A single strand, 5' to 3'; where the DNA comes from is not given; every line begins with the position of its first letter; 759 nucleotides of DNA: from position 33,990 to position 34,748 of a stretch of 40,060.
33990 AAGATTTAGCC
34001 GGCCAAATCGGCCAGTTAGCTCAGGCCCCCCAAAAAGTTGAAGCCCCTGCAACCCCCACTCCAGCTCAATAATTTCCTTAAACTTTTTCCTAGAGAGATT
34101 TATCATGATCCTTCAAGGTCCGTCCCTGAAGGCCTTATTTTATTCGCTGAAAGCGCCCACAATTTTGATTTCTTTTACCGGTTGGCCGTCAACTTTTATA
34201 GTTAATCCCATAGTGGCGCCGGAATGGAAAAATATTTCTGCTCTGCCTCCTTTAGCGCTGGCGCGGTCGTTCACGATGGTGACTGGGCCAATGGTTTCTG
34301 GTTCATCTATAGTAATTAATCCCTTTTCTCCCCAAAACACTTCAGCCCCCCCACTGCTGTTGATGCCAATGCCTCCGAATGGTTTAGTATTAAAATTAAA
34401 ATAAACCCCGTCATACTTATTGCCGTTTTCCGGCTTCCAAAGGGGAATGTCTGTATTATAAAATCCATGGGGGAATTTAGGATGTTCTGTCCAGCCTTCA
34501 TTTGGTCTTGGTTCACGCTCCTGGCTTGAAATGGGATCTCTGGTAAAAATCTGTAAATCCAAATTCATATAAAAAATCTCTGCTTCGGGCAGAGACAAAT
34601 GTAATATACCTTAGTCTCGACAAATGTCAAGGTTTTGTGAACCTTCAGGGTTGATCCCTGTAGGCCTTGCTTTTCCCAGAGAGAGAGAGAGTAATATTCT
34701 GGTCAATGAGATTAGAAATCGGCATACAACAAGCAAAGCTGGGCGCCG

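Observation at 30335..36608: A ~6.3-kb accessory block splits the rpsL-rpsG-fusA-tuf (str) operon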

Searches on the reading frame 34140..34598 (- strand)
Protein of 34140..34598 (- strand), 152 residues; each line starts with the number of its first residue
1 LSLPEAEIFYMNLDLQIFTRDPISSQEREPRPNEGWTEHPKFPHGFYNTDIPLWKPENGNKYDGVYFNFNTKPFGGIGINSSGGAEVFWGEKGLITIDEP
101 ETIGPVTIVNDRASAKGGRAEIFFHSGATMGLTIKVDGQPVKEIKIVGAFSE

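Call 9: search_protein_families(library=pfam, proteins=[window:34140-34598:-], max_evalue=0.1)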
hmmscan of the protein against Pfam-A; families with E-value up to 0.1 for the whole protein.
window:34140-34598:- (152 aa): 0 families

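Call 21: search_protein_families(library=phrogs, proteins=[window:34140-34568:-], max_evalue=0.1)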
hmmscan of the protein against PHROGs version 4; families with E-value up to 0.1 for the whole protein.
window:34140-34568:- (142 aa): 0 families

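Call 22: search_protein_families(library=padloc, proteins=[window:34140-34568:-], max_evalue=0.1)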
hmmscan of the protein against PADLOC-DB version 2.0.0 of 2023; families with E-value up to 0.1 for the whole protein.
window:34140-34568:- (142 aa): 0 families

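Call 23: search_protein_families(library=ncbifam, proteins=[window:34140-34568:-], max_evalue=0.1)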
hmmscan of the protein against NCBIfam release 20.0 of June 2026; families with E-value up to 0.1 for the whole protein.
window:34140-34568:- (142 aa): 1 family
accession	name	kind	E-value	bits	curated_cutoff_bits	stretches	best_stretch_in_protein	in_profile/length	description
NF049867.1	TP0183_fam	equivalog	0.0019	17.3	140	1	106-134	187-212/286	TP0183 family DNA metabolism protein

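Call 31: find_homologous_proteins(query=window:34140-34568:-, max_evalue=0.01)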
Query window:34140-34568:- (142 aa): 4 proteins with E <= 0.01 among 16 candidates.
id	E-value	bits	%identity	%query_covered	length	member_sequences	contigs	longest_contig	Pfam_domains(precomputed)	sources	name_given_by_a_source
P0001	7.5e-93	326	100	100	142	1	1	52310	-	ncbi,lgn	-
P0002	1.2e-51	193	63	100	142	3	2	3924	-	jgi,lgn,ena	-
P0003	6.5e-49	184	62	99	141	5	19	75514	-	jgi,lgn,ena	-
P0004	3.3e-39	152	57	99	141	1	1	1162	-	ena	-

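Call 33: find_encoding_contigs(protein=P0003, flank=10000, max_places=6)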
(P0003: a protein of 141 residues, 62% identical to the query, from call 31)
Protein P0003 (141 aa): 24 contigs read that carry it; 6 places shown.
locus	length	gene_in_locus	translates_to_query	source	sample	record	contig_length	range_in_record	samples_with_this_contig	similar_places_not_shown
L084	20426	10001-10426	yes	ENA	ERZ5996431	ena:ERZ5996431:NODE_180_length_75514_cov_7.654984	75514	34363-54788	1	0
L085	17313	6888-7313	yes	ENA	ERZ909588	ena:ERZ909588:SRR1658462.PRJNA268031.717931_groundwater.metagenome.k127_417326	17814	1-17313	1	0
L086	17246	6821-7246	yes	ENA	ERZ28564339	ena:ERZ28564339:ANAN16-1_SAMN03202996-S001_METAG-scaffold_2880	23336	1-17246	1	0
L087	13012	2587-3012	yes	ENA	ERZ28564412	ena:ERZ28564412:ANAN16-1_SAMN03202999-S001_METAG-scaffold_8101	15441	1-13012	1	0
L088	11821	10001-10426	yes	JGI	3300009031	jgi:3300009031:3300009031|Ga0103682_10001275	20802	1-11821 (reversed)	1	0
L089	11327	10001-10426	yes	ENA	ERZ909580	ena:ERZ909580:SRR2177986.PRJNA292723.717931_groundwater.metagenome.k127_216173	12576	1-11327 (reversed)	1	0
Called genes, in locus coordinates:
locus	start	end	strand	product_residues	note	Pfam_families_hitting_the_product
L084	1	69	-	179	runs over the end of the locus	PF00281:Ribosomal_L5, PF00673:Ribosomal_L5_C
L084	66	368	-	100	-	PF00467:KOW (weak), PF17136:ribosomal_L24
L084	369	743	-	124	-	PF00238:Ribosomal_L14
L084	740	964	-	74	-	PF00366:Ribosomal_S17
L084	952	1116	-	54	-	-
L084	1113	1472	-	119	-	PF00252:Ribosomal_L16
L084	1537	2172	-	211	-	PF07650:KH_2, PF00189:Ribosomal_S3_C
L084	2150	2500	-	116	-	PF00237:Ribosomal_L22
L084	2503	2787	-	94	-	PF00203:Ribosomal_S19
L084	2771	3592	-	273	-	PF00181:Ribosomal_L2_N, PF03947:Ribosomal_L2_C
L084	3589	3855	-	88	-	PF00276:Ribosomal_L23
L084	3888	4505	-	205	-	PF00573:Ribosomal_L4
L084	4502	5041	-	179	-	PF00297:Ribosomal_L3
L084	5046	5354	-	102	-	PF00338:Ribosomal_S10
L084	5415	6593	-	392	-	PF00009:GTP_EFTU, PF03144:GTP_EFTU_D2, PF03143:GTP_EFTU_D3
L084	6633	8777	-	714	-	PF00009:GTP_EFTU, PF22042:EF-G_D2, PF03144:GTP_EFTU_D2, PF14492:EFG_III, PF16658:RF3_C (weak), PF03764:EFG_IV, PF00679:EFG_C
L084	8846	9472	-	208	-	-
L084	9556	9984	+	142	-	-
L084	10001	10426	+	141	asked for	-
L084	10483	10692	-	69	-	-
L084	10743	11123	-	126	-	PF01850:PIN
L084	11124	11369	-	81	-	PF04014:MazE_antitoxin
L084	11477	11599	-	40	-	-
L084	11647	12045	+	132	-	-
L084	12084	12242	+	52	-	-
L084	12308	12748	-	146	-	-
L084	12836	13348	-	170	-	PF09335:VTT_dom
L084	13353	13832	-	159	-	PF00177:Ribosomal_S7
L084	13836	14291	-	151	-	PF00164:Ribosom_S12_S23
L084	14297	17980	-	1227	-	PF04997:RNA_pol_Rpb1_1, PF00623:RNA_pol_Rpb1_2, PF04983:RNA_pol_Rpb1_3, PF04998:RNA_pol_Rpb1_5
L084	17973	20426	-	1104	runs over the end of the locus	PF04563:RNA_pol_Rpb2_1, PF04561:RNA_pol_Rpb2_2, PF04565:RNA_pol_Rpb2_3, PF10385:RNA_pol_Rpb2_45, PF00562:RNA_pol_Rpb2_6, PF04560:RNA_pol_Rpb2_7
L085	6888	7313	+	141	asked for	-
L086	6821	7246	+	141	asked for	-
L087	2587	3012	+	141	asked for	-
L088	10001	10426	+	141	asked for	-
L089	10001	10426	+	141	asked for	-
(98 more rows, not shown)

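Call 34: find_encoding_contigs(protein=P0002, flank=10000, max_places=4)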
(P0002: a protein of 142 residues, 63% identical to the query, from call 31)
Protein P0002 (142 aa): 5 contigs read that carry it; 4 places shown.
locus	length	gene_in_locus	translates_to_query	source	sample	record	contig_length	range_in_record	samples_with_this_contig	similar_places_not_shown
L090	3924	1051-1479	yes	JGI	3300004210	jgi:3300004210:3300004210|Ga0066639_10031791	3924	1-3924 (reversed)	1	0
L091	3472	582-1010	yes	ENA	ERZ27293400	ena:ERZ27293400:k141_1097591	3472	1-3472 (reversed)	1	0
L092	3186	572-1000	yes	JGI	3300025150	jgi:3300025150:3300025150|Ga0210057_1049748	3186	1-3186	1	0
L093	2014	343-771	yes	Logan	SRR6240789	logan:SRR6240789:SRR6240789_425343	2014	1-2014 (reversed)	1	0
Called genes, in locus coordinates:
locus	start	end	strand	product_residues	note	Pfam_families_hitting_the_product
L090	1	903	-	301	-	?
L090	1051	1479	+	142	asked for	-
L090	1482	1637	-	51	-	-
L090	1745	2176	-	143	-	-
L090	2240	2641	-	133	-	PF09335:VTT_dom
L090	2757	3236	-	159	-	PF00177:Ribosomal_S7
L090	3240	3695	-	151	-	PF00164:Ribosom_S12_S23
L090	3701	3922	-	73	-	?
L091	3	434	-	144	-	?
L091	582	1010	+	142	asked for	-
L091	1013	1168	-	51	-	-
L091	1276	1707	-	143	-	-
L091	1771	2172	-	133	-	PF09335:VTT_dom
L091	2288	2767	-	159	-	PF00177:Ribosomal_S7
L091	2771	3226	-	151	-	PF00164:Ribosom_S12_S23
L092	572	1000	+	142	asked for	-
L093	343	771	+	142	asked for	-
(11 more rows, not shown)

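Call 35: find_encoding_contigs(protein=P0001, flank=10000, max_places=4)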
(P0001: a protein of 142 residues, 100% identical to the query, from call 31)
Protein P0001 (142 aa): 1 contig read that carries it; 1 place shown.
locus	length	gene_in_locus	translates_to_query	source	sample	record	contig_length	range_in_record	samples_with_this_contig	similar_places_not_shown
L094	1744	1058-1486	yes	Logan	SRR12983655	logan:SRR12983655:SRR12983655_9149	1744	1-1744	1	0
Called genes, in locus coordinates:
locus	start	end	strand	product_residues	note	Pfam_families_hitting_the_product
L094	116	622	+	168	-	-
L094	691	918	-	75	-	-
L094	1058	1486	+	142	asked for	-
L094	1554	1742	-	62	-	?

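Call 55: predict_structure(alignment_id=A1)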
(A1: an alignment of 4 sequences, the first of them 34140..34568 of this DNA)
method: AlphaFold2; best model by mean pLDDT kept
length: 142 residues; sequences in the alignment: 4
mean_pLDDT: 53.1   pTM: 0.55
mean pLDDT of the five models: 53.1, 39.9, 37.7, 35.4, 34.2
residues with pLDDT >= 90: 0; 70-90: 17; 50-70: 56; < 50: 69
segments of 3 or more residues with pLDDT < 50: 16-20, 35-39, 45-47, 51-56, 58-65, 73-77, 79-110
pLDDT, mean of each block of 10 residues (from residue 1): 67 54 68 51 52 48 49 47 35 39 42 60 63 70 54
secondary structure, 60 per line:
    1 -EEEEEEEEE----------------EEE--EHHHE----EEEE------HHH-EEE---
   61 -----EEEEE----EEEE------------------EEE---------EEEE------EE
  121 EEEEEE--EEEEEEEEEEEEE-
elements in order: E2-10 E27-29 E41-44 E55-57 E66-70 E75-78 E97-99 E109-112 E119-126 E129-141

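Call 56: search_protein_representatives(alignment_id=A1)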
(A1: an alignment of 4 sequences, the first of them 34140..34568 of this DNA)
Query: 4 sequences, 141 profile positions. Proteins with E-value up to 0.001 (for the whole library): 15; up to 1e-10: 12; up to 1e-30: 4. The best 15 are listed.
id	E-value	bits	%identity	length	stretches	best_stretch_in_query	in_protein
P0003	4.5e-78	276.2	-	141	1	1-141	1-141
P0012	7.8e-33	129.6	-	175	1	1-141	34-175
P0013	1.1e-31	125.8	-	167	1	1-138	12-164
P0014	3.8e-31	124.1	-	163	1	3-141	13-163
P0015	1.9e-22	96.0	-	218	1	1-138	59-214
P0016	5.9e-22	94.3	-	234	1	1-138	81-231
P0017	1.0e-20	90.3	-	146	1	1-141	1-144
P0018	1.8e-20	89.6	-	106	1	1-57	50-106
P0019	9.9e-20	87.1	-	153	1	3-138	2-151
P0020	1.4e-19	86.6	-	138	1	3-139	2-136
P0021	5.7e-19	84.7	-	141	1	1-141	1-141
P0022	8.6e-15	71.1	-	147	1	1-141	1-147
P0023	3.9e-09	52.8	-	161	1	6-137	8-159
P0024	1.5e-08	50.9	-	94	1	63-140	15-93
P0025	5.3e-04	36.1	-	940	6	3-53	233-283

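Call 67: find_related_loci(query=A1, collection=metagenome_contigs, flank=8000)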
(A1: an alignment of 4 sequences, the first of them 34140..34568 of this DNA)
Query A1 (142 aa) in metagenome_contigs; peptide patterns used: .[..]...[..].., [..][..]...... (x = any residue, [..] = any of these).
183 stretches matched a pattern; 3 encode a relative of the query (tblastn E <= 1e-3); 3 distinct loci.
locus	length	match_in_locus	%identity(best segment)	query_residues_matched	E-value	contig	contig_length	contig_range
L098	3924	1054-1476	63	1-142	6e-56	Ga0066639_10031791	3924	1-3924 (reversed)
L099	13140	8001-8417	62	2-142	1e-53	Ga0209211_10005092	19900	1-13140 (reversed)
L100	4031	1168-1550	64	2-142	2e-37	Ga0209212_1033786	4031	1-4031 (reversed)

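Call 69: find_encoding_contigs(protein=P0019, flank=8000, max_places=3)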
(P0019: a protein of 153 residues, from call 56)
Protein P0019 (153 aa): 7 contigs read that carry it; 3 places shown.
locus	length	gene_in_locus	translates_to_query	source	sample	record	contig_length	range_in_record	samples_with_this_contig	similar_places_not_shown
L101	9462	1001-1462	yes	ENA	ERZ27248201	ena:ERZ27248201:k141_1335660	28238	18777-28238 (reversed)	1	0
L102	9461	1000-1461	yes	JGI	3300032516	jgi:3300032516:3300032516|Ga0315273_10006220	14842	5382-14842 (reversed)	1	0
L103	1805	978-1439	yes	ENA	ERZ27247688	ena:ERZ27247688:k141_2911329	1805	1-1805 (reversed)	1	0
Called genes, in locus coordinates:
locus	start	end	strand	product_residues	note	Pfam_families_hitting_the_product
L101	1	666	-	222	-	?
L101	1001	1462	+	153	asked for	-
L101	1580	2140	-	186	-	-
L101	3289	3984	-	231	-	PF01569:PAP2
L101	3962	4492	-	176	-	PF00588:SpoU_methylase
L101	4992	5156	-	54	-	-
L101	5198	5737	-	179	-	-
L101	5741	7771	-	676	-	PF01751:Toprim, PF01131:Topoisom_bac, PF01396:Zn_ribbon_Top1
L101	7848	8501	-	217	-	PF02481:DNA_processg_A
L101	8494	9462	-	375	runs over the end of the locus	PF13439:Glyco_transf_4, PF13579:Glyco_trans_4_4, PF00534:Glycos_transf_1, PF13692:Glyco_trans_1_4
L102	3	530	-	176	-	?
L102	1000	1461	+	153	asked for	-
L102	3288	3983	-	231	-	PF01569:PAP2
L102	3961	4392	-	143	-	PF00588:SpoU_methylase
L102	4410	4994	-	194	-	PF14378:PAP2_3, PF01569:PAP2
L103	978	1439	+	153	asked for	-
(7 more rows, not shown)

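Call 72: search_protein_families(library=pfam, proteins=[L101:1-666:-, L101:1580-2140:-, L084:8846-9472:-, L084:12308-12748:-, L084:11647-12045:+, L090:1745-2176:-], max_evalue=0.01)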
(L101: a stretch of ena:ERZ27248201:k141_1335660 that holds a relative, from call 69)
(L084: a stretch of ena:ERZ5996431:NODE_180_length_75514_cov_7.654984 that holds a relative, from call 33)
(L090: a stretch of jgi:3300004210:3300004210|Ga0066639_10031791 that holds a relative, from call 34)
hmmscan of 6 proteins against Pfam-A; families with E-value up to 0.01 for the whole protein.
L101:1-666:- (222 aa): 1 family
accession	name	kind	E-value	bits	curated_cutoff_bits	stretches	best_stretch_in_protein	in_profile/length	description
PF02899.23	Phage_int_SAM_1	-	0.0016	19.1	22.3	1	55-130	1-82/83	Phage integrase, N-terminal SAM-like domain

L101:1580-2140:- (186 aa): 0 families

L084:8846-9472:- (208 aa): 0 families

L084:12308-12748:- (146 aa): 0 families

L084:11647-12045:+ (132 aa): 0 families

L090:1745-2176:- (143 aa): 0 families

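Call 74: find_encoding_contigs(protein=P0013, flank=8000, max_places=3)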
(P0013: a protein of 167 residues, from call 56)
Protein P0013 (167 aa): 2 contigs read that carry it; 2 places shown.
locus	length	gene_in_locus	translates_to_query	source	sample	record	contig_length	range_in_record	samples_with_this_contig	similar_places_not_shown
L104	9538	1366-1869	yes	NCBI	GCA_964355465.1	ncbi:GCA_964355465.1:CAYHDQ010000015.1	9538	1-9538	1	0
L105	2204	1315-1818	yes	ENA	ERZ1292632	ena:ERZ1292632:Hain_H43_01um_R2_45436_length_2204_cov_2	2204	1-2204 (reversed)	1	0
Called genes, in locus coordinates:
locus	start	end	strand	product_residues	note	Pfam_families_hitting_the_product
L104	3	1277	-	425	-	?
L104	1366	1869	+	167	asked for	-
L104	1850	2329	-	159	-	-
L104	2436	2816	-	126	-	PF01850:PIN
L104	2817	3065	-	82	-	PF04014:MazE_antitoxin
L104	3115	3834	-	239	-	PF05375:Pacifastin_I (faint), PF23334:VWC2L_2nd (weak)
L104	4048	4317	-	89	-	PF21748:UPF0150 (weak), PF15919:HicB_lk_antitox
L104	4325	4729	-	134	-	PF09335:VTT_dom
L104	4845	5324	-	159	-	PF00177:Ribosomal_S7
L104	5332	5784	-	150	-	PF00164:Ribosom_S12_S23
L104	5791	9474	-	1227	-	PF04997:RNA_pol_Rpb1_1, PF00623:RNA_pol_Rpb1_2, PF04983:RNA_pol_Rpb1_3, PF04998:RNA_pol_Rpb1_5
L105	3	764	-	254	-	?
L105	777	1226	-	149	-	PF00009:GTP_EFTU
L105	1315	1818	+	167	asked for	-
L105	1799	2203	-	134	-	?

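Call 84: search_solved_structures(query=A2, max_evalue=1)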
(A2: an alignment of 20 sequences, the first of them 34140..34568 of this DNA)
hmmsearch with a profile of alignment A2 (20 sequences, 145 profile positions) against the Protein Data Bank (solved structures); distinct sequences matched with E-value up to 1: 0.

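Call 89: predict_structure(alignment_id=A2)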
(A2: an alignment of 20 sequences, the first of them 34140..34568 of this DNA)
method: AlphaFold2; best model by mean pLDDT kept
length: 142 residues; sequences in the alignment: 20
mean_pLDDT: 85.8   pTM: 0.81
mean pLDDT of the five models: 85.8, 85.5, 83.0, 82.9, 82.4
residues with pLDDT >= 90: 68; 70-90: 57; 50-70: 17; < 50: 0
segments of 3 or more residues with pLDDT < 50: none
pLDDT, mean of each block of 10 residues (from residue 1): 85 69 83 91 92 91 86 91 83 87 72 89 93 92 66
secondary structure, 60 per line:
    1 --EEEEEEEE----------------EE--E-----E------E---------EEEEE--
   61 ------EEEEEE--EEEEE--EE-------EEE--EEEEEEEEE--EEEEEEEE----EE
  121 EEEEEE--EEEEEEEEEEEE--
elements in order: E3-10 E54-58 E67-72 E75-79 E91-93 E96-104 E107-114 E119-126 E129-140

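Call 92: fold_search(model_id=the predicted structure, library=pdb)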
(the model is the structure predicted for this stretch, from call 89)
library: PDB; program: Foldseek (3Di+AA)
matches with E <= 10: 847; with E <= 0.001: 0
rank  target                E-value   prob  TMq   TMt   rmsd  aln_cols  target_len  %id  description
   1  4uid_A                8.6e-02  0.33  0.29  0.22  23.4       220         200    8  Crystal structure of the S-layer protein SbsC domains 4 and 5 (released 2016-04-13)
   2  6zwa_B                1.5e-01  0.51  0.28  0.22   6.2        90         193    8  CLIP peptide bound to chicken MHC class II molecule (BL-2) from B19 haplotype (released 2021-08-11)
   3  8ral_B                1.5e-01  0.35  0.25  0.22   9.7       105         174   11  CL3E peptide bound to the I-Ab murine MHC class II receptor (released 2024-11-06)
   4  4uid_B                1.7e-01  0.66  0.30  0.25   4.8        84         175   10  Crystal structure of the S-layer protein SbsC domains 4 and 5 (released 2016-04-13)
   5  6t3y_B                1.9e-01  0.47  0.28  0.22   6.1        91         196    8  Improved High Resolution Structure of MHC Class II complex (released 2020-11-25)
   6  4m9p                  2.2e-01  0.15  0.25  0.14  13.9       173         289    8  Crystal structure of the human filamin A Ig-like domains 3-5 (released 2014-02-05)
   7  4jg9_A                2.7e-01  0.30  0.31  0.32  10.9       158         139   13  X-ray Crystal Structure of a Putative Lipoprotein from Bacillus anthracis (released 2013-03-20)
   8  4p3w_F                2.8e-01  0.25  0.29  0.27  15.1       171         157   10  Crystal structure of the human filamin A Ig-like domains 20-21 in complex with migfilin peptide (released 2015-08-12)
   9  4p3w_C                2.8e-01  0.18  0.27  0.23  16.3       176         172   10  Crystal structure of the human filamin A Ig-like domains 20-21 in complex with migfilin peptide (released 2015-08-12)
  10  2seb_B                3.3e-01  0.33  0.26  0.22   6.0        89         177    9  X-RAY CRYSTAL STRUCTURE OF HLA-DR4 COMPLEXED WITH A PEPTIDE FROM HUMAN COLLAGEN II (released 1998-01-28)
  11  8trl_B                3.5e-01  0.30  0.25  0.22   6.0        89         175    8  T cell recognition of citrullinated alpha-enolase peptide presented by HLA-DR4 (released 2024-07-31)
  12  4p3w_D                3.5e-01  0.14  0.25  0.23  17.1       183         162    8  Crystal structure of the human filamin A Ig-like domains 20-21 in complex with migfilin peptide (released 2015-08-12)
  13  1h5b_B                3.7e-01  0.47  0.28  0.33   5.4        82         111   10  T cell receptor Valpha11 (AV11S5) domain (released 2001-06-21)
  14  3rgh_A                3.9e-01  0.38  0.25  0.32   6.0        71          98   15  Structure of filamin A immunoglobulin-like repeat 10 from Homo sapiens (released 2011-08-03)
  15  4p2o_B                3.9e-01  0.30  0.27  0.23   5.9        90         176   10  Crystal structure of the 2B4 TCR in complex with 2A/I-Ek (released 2014-05-21)
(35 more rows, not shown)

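Call 93: fold_search(model_id=the predicted structure, library=viral)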
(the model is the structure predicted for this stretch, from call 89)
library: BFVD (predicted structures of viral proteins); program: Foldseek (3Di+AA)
matches with E <= 10: 606; with E <= 0.001: 0
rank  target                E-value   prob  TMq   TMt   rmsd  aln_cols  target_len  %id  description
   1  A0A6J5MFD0            6.8e-02  0.75  0.35  0.18  13.5       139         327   13  Uncharacterized protein [uncultured Caudovirales phage]
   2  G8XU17                2.0e-01  0.44  0.35  0.18  11.8       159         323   10  Membrane protein UL148 [Simian cytomegalovirus (strain Colburn)]
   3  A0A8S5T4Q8            2.1e-01  0.28  0.32  0.10  22.1       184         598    8  Tail protein [Siphoviridae sp. ctrpM6]
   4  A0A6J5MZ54            2.2e-01  0.60  0.28  0.40   5.2        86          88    8  Uncharacterized protein [uncultured Caudovirales phage]
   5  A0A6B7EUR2            2.2e-01  0.16  0.23  0.23  14.7       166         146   10  (no name in the UniProt tables at hand)
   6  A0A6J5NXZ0            2.4e-01  0.30  0.31  0.15  18.7       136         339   16  Uncharacterized protein [uncultured Caudovirales phage]
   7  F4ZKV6                2.4e-01  0.16  0.22  0.18  16.2       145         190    5  Uncharacterized protein [Clostera anachoreta granulovirus]
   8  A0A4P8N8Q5            2.6e-01  0.15  0.18  0.25  11.0        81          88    6  Virion associated protein [Rheinheimera phage Barba21A]
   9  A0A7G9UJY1            2.6e-01  0.11  0.21  0.12  18.0       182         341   10  Soluble interferon alpha/beta receptor OPG204 [Lumpy skin disease virus]
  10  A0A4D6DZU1            2.9e-01  0.28  0.29  0.18  14.6       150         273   15  (no name in the UniProt tables at hand)
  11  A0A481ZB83            2.9e-01  0.08  0.18  0.12  18.1       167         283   11  Uncharacterized protein [Pithovirus LCPAC304]
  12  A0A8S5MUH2            3.2e-01  0.80  0.33  0.14   5.9        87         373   16  Nucleoid-associated protein [Myoviridae sp. ctv1i11]
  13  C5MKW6                3.2e-01  0.16  0.30  0.16  20.2       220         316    9  Membrane protein UL148 [Human cytomegalovirus]
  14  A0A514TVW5            3.6e-01  0.28  0.32  0.09  12.9       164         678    9  Uncharacterized protein [Aeromonas phage D3]
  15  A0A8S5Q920            4.0e-01  0.54  0.31  0.29   4.6        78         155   17  BIG2 domain-containing protein (Fragment) [Podoviridae sp. ctZ5d16]
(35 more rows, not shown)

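Call 94: find_encoding_contigs(protein=P0017, flank=8000, max_places=3)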
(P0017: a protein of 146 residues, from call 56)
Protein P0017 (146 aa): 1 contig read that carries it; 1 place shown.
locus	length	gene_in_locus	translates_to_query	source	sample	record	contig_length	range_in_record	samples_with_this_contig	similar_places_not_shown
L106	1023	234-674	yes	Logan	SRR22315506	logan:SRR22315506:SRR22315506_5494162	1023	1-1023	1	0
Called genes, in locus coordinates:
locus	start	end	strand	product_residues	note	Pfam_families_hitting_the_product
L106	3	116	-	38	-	?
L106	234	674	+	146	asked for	-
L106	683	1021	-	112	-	?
